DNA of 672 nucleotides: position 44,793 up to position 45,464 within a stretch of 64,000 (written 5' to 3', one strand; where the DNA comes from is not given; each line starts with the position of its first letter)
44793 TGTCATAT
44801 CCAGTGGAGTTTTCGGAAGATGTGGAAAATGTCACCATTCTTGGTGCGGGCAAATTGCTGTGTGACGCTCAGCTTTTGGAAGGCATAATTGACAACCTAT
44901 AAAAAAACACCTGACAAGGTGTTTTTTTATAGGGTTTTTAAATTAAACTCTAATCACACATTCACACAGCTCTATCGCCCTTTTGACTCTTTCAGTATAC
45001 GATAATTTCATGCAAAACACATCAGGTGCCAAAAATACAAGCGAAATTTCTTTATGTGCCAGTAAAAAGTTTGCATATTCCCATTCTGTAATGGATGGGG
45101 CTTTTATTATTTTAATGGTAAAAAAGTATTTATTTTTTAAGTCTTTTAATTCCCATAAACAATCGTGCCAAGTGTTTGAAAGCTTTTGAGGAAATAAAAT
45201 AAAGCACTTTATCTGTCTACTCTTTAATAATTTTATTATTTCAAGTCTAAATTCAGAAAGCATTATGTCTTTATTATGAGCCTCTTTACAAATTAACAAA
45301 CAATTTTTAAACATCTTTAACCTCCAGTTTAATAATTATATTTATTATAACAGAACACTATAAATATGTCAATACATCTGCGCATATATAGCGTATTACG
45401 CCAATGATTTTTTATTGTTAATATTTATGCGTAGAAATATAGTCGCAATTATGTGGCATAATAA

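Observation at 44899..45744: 816-bp AT-rich two-gene cassette bracketed by perfect 30-bp direct repeats that each contain a stop codon plus terminator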

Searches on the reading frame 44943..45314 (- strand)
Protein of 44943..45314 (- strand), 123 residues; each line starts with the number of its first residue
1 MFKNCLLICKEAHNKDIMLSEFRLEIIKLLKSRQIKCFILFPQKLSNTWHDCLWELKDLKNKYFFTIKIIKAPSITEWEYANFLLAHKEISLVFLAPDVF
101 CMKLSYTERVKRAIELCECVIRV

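Call 5: search_protein_families(library=pfam, proteins=[window:44943-45314:-], max_evalue=0.01)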
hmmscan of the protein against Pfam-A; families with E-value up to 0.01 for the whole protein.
window:44943-45314:- (123 aa): 0 families

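Call 9: search_protein_families(library=phrogs, proteins=[window:44943-45314:-], max_evalue=0.1)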
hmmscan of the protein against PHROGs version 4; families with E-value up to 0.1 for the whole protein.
window:44943-45314:- (123 aa): 0 families

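Call 10: search_protein_families(library=padloc, proteins=[window:44943-45314:-], max_evalue=0.1)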
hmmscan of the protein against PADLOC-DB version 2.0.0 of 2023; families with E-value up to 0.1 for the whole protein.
window:44943-45314:- (123 aa): 0 families

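Call 11: search_protein_families(library=ncbifam, proteins=[window:44943-45314:-], max_evalue=0.1)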
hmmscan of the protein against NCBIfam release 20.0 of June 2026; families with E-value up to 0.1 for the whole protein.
window:44943-45314:- (123 aa): 0 families
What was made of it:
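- Tried and rejected: No match in Pfam, PHROGs, PADLOC or NCBIfam (calls 5, 9-11).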

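Call 13: find_homologous_proteins(query=window:44943-45314:-, max_evalue=0.01)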
Query window:44943-45314:- (123 aa): 1 proteins with E <= 0.01 among 5 candidates.
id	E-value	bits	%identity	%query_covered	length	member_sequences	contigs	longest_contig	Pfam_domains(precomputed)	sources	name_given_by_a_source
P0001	1.3e-75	269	100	100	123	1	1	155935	-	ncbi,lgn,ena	-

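Call 14: find_encoding_contigs(protein=P0001, flank=10000, max_places=10)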
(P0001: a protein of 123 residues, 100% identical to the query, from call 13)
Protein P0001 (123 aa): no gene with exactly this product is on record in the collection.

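Call 16: find_encoding_contigs(protein=P0005, flank=10000, max_places=10)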
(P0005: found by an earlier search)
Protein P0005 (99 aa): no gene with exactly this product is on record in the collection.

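Call 17: find_encoding_contigs(protein=P0002, flank=10000, max_places=10)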
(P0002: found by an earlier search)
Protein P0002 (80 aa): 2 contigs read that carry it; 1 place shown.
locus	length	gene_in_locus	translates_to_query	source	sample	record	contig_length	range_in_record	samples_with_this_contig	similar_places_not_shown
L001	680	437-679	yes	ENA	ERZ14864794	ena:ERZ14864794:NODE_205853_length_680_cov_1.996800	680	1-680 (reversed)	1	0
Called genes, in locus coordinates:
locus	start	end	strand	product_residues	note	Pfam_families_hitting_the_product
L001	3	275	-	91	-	?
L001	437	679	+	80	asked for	PF13443:HTH_26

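Call 26: find_encoding_contigs(protein=P0003, flank=10000, max_places=10)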
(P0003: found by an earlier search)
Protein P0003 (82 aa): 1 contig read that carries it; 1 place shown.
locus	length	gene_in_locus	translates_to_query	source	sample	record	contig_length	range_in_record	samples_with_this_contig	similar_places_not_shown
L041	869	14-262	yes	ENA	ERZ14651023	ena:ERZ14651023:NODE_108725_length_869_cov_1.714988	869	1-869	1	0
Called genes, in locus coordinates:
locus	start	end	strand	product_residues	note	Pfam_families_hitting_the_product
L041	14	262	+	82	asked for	PF13443:HTH_26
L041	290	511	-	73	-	-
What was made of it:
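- Tried and rejected: Only two low-coverage fragments of the species were retrievable, L001 and L041 (calls 17, 26).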

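Call 27: find_encoding_contigs(protein=P0004, flank=10000, max_places=10)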
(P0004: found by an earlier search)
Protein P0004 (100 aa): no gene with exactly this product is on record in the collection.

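Call 42: search_protein_families(library=pfam, proteins=[window:44943-45314:-], max_evalue=1)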
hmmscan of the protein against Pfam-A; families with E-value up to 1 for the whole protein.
window:44943-45314:- (123 aa): 0 families

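Call 52: search_protein_representatives(protein=window:44943-45314:-)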
Query: 123 residues. Proteins with E-value up to 0.001 (for the whole library): 1; up to 1e-10: 1; up to 1e-30: 1. The best 1 are listed.
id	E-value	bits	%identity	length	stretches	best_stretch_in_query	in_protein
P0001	4.1e-76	269.1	100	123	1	1-123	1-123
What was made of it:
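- Tried and rejected: The word-indexed search and the full HMMER search found only the protein itself (calls 13, 52).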

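Call 53: predict_structure(protein=window:44943-45314:-)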
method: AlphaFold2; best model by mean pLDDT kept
length: 123 residues; sequences in the alignment: 1
mean_pLDDT: 63.4   pTM: 0.56
mean pLDDT of the five models: 63.4, 59.1, 57.9, 42.2, 42.0
residues with pLDDT >= 90: 0; 70-90: 36; 50-70: 70; < 50: 17
segments of 3 or more residues with pLDDT < 50: 12-19, 97-104
pLDDT, mean of each block of 10 residues (from residue 1): 69 47 65 74 65 64 61 74 78 53 51 61 54
secondary structure, 60 per line:
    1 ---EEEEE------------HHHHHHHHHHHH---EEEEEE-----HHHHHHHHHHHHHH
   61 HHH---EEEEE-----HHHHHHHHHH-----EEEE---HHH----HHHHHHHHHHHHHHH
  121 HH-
elements in order: E4-8 H21-32 E36-41 H47-63 E67-71 H77-86 E92-95 H106-122
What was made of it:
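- On YpsA SLOG family (PF06908), for orf123: The single-sequence AF2 model has pLDDT 63 and pTM 0.56 with a beta-alpha-beta-alpha pattern (call 53).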

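Call 57: fold_search(model_id=the predicted structure, library=pdb)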
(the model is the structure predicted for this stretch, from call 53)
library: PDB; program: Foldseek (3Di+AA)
matches with E <= 10: 1319; with E <= 0.001: 0
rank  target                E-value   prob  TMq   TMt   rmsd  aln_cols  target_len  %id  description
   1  2e21_A                2.2e-02  0.98  0.49  0.23   4.6       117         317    8  Crystal structure of TilS in a complex with AMPPNP from Aquifex aeolicus. (released 2007-11-06)
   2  5ztb_B                2.9e-02  0.97  0.48  0.22   5.2       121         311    5  Structure of Sulfurtransferase (released 2019-06-12)
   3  5gha_D                2.9e-02  0.96  0.48  0.22   4.9       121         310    6  Sulfur Transferase TtuA in complex with Sulfur Carrier TtuB (released 2017-05-03)
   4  5ztb_A                4.0e-02  0.93  0.47  0.22   5.5       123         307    5  Structure of Sulfurtransferase (released 2019-06-12)
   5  5ztb_C                4.6e-02  0.96  0.38  0.17   3.5        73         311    7  Structure of Sulfurtransferase (released 2019-06-12)
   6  2z08                  4.6e-02  0.87  0.45  0.45   6.9       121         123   12  Crystal structure of uncharacterized conserved protein from Thermus thermophilus HB8 (released 2007-11-13)
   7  3fgp_B                4.6e-02  0.84  0.37  0.17   4.8        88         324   15  2.05 a Crystal Structure of CysM from Mycobacterium Tuberculosis - Open and Closed Conformations (released 2008-12-23)
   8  3lfh_D                6.4e-02  0.57  0.41  0.40  13.8       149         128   13  Crystal structure of manxA from Thermoanaerobacter tengcongensis (released 2010-12-08)
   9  2p4g                  6.9e-02  0.47  0.35  0.21   9.1       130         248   11  CRYSTAL STRUCTURE OF A PYRIMIDINE REDUCTASE-LIKE PROTEIN (DIP1392) FROM CORYNEBACTERIUM DIPHTHERIAE NCTC AT 2.30 A RESOL (released 2007-03-27)
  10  5b4e                  7.3e-02  0.89  0.37  0.17   3.5        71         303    7  Sulfur Transferase TtuA in complex with iron sulfur cluster and ATP derivative (released 2017-05-03)
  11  2hma                  7.3e-02  0.75  0.39  0.15   8.8        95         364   10  The Crystal Structure of tRNA (5-Methylaminomethyl-2-Thiouridylate)-Methyltransferase TrmU from Streptococcus pneumoniae (released 2006-08-08)
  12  5gha_A                7.8e-02  0.93  0.38  0.17   3.5        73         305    7  Sulfur Transferase TtuA in complex with Sulfur Carrier TtuB (released 2017-05-03)
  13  5h61_B                7.8e-02  0.51  0.40  0.19  16.3       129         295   12  Structure of Transferase mutant-C23S,C199S (released 2017-12-27)
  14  3p0i_B                8.4e-02  0.80  0.36  0.11   4.9        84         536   10  Leishmania major Tyrosyl-tRNA synthetase in complex with tyrosinol, cubic crystal form (released 2011-03-23)
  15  5b4f                  8.9e-02  0.95  0.39  0.18   3.1        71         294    7  Sulfur Transferase TtuA in complex with iron sulfur cluster (released 2017-05-10)
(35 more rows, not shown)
